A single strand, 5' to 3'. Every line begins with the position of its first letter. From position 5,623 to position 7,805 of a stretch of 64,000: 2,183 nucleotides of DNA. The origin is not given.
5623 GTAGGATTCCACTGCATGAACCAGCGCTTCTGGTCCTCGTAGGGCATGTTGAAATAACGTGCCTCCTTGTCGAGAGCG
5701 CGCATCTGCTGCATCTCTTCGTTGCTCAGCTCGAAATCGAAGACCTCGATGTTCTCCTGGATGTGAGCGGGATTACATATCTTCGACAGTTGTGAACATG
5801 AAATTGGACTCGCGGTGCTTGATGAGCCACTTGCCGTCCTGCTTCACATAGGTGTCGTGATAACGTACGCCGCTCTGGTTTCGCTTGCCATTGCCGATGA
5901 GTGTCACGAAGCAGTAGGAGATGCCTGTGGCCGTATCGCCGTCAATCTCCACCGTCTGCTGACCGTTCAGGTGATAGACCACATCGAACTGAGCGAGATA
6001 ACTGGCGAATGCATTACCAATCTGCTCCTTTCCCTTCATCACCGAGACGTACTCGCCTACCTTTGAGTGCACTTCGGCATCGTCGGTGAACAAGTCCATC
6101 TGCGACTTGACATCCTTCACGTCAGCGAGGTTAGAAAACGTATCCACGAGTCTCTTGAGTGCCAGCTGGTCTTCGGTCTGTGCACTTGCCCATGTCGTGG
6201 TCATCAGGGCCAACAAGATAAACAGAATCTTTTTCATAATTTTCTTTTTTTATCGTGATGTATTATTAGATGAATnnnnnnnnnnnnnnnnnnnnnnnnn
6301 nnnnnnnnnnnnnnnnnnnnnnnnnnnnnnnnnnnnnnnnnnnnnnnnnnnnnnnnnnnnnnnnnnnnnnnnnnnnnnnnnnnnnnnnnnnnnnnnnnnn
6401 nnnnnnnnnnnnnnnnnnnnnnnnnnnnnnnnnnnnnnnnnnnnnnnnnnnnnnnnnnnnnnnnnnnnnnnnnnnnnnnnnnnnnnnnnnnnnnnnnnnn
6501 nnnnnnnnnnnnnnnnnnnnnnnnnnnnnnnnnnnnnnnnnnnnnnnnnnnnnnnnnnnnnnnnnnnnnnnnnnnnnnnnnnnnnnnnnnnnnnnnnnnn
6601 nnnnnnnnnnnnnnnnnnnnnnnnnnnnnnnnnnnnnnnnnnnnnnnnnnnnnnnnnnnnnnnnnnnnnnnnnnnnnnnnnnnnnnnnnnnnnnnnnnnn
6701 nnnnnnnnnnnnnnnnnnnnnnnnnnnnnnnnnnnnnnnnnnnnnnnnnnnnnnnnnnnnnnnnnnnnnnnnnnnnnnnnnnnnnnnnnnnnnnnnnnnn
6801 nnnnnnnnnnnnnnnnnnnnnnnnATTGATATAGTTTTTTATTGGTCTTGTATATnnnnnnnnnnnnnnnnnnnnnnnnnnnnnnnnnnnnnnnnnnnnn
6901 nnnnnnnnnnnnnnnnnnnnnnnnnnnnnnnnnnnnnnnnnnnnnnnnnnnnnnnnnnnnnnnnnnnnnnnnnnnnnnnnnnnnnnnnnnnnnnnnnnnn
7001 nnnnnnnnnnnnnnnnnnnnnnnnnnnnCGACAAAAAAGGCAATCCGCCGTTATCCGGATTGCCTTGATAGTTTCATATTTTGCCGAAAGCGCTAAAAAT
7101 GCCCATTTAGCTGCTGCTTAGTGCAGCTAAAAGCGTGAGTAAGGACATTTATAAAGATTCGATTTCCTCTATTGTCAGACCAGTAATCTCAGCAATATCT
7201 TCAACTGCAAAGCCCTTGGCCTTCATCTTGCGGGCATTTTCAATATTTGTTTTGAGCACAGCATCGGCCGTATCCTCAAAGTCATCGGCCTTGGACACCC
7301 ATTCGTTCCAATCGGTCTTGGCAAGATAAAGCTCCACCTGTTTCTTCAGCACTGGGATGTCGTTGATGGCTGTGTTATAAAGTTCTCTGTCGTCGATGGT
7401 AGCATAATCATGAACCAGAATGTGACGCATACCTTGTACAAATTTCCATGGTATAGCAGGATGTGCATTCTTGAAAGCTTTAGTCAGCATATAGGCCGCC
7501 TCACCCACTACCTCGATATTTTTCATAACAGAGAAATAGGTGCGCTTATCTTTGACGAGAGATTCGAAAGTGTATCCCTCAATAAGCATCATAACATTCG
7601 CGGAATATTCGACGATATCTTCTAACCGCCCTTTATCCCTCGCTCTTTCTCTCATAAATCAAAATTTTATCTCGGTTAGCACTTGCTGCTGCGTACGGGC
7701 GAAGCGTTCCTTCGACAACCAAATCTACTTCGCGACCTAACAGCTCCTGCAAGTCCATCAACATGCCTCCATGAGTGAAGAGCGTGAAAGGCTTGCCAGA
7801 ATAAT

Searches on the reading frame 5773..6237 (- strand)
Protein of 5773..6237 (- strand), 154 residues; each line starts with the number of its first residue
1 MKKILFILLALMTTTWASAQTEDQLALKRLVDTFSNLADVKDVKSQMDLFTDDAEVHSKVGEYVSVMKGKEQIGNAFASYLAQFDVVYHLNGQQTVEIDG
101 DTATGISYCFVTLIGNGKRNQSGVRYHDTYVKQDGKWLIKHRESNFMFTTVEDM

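Call 58: search_protein_families(library=pfam, proteins=[window:5773-6237:-], max_evalue=0.001)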
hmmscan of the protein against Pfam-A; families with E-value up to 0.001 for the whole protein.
window:5773-6237:- (154 aa): 4 families
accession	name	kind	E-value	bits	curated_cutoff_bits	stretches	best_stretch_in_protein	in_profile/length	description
PF13577.12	SnoaL_4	-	2.7e-25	89.2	24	1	20-142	2-125/126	SnoaL-like domain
PF14534.12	DUF4440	-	2.3e-06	28.4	25.2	1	34-139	8-107/107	Domain of unknown function (DUF4440)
PF12680.13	SnoaL_2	-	1.9e-05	25.7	27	1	39-137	9-99/102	SnoaL-like domain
PF08332.16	CaMKII_AD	-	0.00042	20.9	22.1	1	64-141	41-121/128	Calcium/calmodulin dependent protein kinase II association domain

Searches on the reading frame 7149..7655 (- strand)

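Call 58: search_protein_families(library=pfam, proteins=[window:7149-7655:-], max_evalue=0.001)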
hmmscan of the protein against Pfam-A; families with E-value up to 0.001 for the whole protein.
window:7149-7655:- (168 aa): 1 family
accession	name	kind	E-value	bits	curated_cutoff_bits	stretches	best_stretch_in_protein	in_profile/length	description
PF01934.22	HepT-like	-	1.4e-21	76.9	23.5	1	16-108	3-118/120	Ribonuclease HepT-like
